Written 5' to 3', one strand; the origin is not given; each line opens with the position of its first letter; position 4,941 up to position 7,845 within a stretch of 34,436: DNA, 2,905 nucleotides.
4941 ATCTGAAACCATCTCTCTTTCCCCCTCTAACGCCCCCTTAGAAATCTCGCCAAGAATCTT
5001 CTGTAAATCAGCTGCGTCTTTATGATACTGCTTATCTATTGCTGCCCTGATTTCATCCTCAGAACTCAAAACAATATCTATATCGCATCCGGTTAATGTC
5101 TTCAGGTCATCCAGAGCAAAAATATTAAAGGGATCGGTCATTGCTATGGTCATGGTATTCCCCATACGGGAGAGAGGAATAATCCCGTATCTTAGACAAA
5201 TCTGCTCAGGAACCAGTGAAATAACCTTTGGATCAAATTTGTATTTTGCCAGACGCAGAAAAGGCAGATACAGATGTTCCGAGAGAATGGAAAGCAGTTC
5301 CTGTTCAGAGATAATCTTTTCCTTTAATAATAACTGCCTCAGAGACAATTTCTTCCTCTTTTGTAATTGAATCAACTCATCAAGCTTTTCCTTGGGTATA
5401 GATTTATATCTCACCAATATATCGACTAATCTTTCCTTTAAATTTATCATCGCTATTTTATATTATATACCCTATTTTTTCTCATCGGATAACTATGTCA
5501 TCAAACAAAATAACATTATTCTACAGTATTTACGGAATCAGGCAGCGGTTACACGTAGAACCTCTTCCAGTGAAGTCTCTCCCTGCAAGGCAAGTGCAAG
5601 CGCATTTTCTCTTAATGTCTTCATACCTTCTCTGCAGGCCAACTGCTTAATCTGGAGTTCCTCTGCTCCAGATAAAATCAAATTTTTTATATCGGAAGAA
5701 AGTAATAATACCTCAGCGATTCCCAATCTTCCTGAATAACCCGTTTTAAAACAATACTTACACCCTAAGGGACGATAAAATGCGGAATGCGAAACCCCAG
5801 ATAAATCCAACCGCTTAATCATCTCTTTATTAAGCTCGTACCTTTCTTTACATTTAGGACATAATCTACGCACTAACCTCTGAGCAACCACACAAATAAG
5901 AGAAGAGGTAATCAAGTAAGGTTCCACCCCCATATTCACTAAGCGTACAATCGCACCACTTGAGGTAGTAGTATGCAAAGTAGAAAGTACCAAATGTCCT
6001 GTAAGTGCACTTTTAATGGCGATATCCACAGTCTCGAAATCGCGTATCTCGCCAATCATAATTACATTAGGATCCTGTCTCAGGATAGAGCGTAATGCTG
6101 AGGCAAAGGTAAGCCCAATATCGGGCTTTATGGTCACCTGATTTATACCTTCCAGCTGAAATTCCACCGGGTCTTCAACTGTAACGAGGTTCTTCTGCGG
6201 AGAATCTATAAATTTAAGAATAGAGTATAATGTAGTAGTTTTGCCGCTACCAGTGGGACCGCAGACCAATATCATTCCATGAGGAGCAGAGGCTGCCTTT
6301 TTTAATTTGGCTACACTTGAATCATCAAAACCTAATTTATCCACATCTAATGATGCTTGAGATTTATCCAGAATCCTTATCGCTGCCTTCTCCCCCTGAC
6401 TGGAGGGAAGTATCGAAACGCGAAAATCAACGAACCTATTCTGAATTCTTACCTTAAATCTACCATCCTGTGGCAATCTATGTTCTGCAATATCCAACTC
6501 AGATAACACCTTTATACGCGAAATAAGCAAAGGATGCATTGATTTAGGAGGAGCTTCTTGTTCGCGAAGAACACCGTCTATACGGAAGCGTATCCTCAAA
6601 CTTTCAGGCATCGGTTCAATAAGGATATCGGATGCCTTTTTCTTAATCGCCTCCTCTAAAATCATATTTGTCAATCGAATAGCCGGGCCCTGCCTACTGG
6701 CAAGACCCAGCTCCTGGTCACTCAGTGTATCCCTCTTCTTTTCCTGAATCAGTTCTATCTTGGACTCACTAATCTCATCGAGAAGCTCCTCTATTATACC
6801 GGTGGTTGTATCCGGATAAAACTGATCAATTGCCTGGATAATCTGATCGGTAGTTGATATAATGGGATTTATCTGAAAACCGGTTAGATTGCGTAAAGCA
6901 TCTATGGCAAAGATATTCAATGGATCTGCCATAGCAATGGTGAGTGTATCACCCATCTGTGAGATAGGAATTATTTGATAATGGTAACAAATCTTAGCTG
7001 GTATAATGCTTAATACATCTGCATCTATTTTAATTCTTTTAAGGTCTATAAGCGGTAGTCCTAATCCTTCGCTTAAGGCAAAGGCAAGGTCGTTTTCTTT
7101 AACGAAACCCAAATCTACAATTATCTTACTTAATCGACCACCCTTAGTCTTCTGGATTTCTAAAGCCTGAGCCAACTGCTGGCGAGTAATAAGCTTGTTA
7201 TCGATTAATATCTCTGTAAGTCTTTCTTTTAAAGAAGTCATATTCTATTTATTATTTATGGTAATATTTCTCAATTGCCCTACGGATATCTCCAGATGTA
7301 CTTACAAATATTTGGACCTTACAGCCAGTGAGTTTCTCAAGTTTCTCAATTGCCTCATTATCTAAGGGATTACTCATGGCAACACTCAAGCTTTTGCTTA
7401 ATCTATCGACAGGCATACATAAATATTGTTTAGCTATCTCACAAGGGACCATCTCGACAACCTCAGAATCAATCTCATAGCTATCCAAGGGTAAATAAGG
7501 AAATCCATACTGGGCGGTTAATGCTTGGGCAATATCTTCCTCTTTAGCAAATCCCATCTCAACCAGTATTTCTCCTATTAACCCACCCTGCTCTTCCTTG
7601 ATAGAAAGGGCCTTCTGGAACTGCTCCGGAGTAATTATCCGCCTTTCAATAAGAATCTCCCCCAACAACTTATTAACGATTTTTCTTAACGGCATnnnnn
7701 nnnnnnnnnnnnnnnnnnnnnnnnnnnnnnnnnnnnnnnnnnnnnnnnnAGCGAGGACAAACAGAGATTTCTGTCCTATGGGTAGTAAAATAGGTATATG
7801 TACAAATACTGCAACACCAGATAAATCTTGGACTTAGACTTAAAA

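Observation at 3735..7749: Two tandem full-length PilB-type ATPases plus an orphan MshEN domain: three candidate c-di-GMP receptor modules in a row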

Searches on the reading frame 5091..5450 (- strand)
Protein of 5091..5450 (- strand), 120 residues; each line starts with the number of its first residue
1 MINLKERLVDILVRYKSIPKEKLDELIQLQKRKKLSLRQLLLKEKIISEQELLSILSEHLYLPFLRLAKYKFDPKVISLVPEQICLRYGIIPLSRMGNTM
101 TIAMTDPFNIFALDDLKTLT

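Call 72: search_protein_families(library=ncbifam, alignment_id=A4, max_evalue=10)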
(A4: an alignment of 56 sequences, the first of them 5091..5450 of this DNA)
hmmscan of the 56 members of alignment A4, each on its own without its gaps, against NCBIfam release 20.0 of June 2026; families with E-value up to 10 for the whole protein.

A. member 1, window:5091-5450:- (120 aa): 6 families
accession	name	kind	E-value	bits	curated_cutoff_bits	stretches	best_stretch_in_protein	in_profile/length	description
TIGR02538.1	type_IV_pilB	equivalog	2.1e-17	62.9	675.65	1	8-118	2-112/564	type IV-A pilus assembly ATPase PilB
NF008411.1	PRK11234.1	equivalog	3.7e-11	42.1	1170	1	7-109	483-584/723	cyclic di-3',5'-guanylate-activated glycosyltransferase NfrB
NF012033.0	PRK15489.1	equivalog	2.6e-09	35.8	537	1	4-117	489-602/703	glycosyl transferase family protein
NF053729.1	c-di-GMP_motif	domain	7.1e-07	28.9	38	1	7-58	1-52/53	cyclic di-GMP-binding domain-containing protein, MshE-related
NF053534.1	T4PilAsmATPsTfpB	equivalog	0.071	11.5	850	1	27-110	43-127/584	type IV pilus assembly ATPase TfpB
NF043030.1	T4SS_Wip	domain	0.075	12.1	300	1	24-75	143-195/330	Dot/Icm T4SS effector Wip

B. families by the number of members that match (of 56 scanned): 32 families (the first 25 are shown)
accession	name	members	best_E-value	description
TIGR02538.1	type_IV_pilB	56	5.2e-20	type IV-A pilus assembly ATPase PilB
NF053729.1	c-di-GMP_motif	56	2.3e-16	cyclic di-GMP-binding domain-containing protein, MshE-related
NF012033.0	PRK15489.1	56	3.4e-16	glycosyl transferase family protein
NF008411.1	PRK11234.1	56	3.5e-15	cyclic di-3',5'-guanylate-activated glycosyltransferase NfrB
TIGR03029.1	EpsG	48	5.2e-06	chain length determinant protein tyrosine kinase EpsG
NF053534.1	T4PilAsmATPsTfpB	6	0.012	type IV pilus assembly ATPase TfpB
NF006605.0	PRK09162.1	5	0.014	hypoxanthine-guanine phosphoribosyltransferase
NF043030.1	T4SS_Wip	4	0.011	Dot/Icm T4SS effector Wip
TIGR02995.1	ectoine_ehuB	4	0.016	ectoine/hydroxyectoine ABC transporter substrate-binding protein EhuB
NF047732.1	tRNAMtaseTrm5bMeth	3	0.0024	tRNA (guanine(37)-N1)-methyltransferase Trm5b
TIGR02533.1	type_II_gspE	3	0.02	type II secretion system ATPase GspE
NF008412.0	PRK11235.1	2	0.0036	type II toxin-antitoxin system RelB/DinJ family antitoxin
NF006079.0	PRK08225.1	2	0.11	acetyl-CoA carboxylase biotin carboxyl carrier protein subunit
NF011236.0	PRK14643.1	1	0.0058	ribosome maturation factor RimP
TIGR00268.2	TIGR00268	1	0.014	ATP-dependent sacrificial sulfur transferase LarE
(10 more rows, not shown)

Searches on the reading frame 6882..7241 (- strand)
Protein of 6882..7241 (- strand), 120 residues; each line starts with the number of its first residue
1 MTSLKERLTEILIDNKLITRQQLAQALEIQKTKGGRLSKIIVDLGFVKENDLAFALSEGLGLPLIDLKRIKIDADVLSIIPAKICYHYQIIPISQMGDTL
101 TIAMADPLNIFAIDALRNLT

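Call 71: search_protein_families(library=ncbifam, alignment_id=A3, max_evalue=10)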
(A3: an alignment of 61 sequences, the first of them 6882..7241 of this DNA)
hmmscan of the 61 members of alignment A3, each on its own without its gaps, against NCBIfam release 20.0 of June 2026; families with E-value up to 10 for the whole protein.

A. member 1, window:6882-7241:- (120 aa): 5 families
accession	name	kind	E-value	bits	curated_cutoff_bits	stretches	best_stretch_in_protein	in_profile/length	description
TIGR02538.1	type_IV_pilB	equivalog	1e-18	67.3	675.65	1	8-118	2-112/564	type IV-A pilus assembly ATPase PilB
NF053729.1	c-di-GMP_motif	domain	5.4e-17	61.3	38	1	7-58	1-52/53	cyclic di-GMP-binding domain-containing protein, MshE-related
NF008411.1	PRK11234.1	equivalog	3.6e-16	58.7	1170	1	6-116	482-591/723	cyclic di-3',5'-guanylate-activated glycosyltransferase NfrB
NF012033.0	PRK15489.1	equivalog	2.7e-14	52.3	537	1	4-117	489-602/703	glycosyl transferase family protein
TIGR03029.1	EpsG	equivalog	0.0002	20.6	313.8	1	8-76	5-73/274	chain length determinant protein tyrosine kinase EpsG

B. families by the number of members that match (of 61 scanned): 17 families
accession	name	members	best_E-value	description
TIGR02538.1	type_IV_pilB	61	5.4e-20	type IV-A pilus assembly ATPase PilB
NF053729.1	c-di-GMP_motif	61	4e-18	cyclic di-GMP-binding domain-containing protein, MshE-related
NF008411.1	PRK11234.1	61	3.6e-16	cyclic di-3',5'-guanylate-activated glycosyltransferase NfrB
NF012033.0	PRK15489.1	61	2.5e-14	glycosyl transferase family protein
TIGR03029.1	EpsG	44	1.3e-05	chain length determinant protein tyrosine kinase EpsG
NF053534.1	T4PilAsmATPsTfpB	30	0.00073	type IV pilus assembly ATPase TfpB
TIGR00201.1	comF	10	0.039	ComF family protein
NF006108.0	PRK08259.1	3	0.085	crotonase/enoyl-CoA hydratase family protein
NF008147.1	PRK10898.1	2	0.071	outer membrane-stress sensor serine endopeptidase DegS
TIGR02533.1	type_II_gspE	2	0.076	type II secretion system ATPase GspE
NF041813.1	Avs2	2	0.087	AVAST type 2 anti-phage system protein Avs2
TIGR01831.1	fabG_rel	2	0.19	3-ketoacyl-ACP reductase FabG2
TIGR03613.1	RutR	1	0.031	pyrimidine utilization regulatory protein R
NF052669.1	cg0963_fam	1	0.075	cg0963 family protein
TIGR01158.1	SUI1_rel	1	0.091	stress response translation initiation inhibitor YciH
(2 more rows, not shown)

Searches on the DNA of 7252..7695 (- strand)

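Call 38: search_rna_families(sources=[L004, L006, L050, L054, L070, L081, L083], threshold=gathering)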
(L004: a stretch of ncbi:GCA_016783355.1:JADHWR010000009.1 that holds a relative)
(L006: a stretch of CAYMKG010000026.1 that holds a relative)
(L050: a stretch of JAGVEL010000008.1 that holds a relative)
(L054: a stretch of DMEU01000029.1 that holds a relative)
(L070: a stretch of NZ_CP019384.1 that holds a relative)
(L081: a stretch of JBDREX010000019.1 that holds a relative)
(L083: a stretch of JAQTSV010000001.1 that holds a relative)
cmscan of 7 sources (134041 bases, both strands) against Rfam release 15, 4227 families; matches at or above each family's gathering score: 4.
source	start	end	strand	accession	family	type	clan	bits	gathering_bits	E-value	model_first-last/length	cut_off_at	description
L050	15244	15321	+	RF03167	c-di-GMP-I-GGC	Cis-reg; riboswitch;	CL00126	65.2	59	8e-13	1-80/80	no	c-di-GMP-I-GGC riboswitch aptamer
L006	7267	7392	+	RF01051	c-di-GMP-I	Cis-reg; riboswitch;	CL00126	56.2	35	5.4e-08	1-87/87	no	c-di-GMP-I riboswitch aptamer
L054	16558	16625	+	RF01051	c-di-GMP-I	Cis-reg; riboswitch;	CL00126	36.7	35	0.0031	1-87/87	no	c-di-GMP-I riboswitch aptamer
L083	16395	16473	+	RF01051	c-di-GMP-I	Cis-reg; riboswitch;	CL00126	35.7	35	0.0055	1-87/87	no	c-di-GMP-I riboswitch aptamer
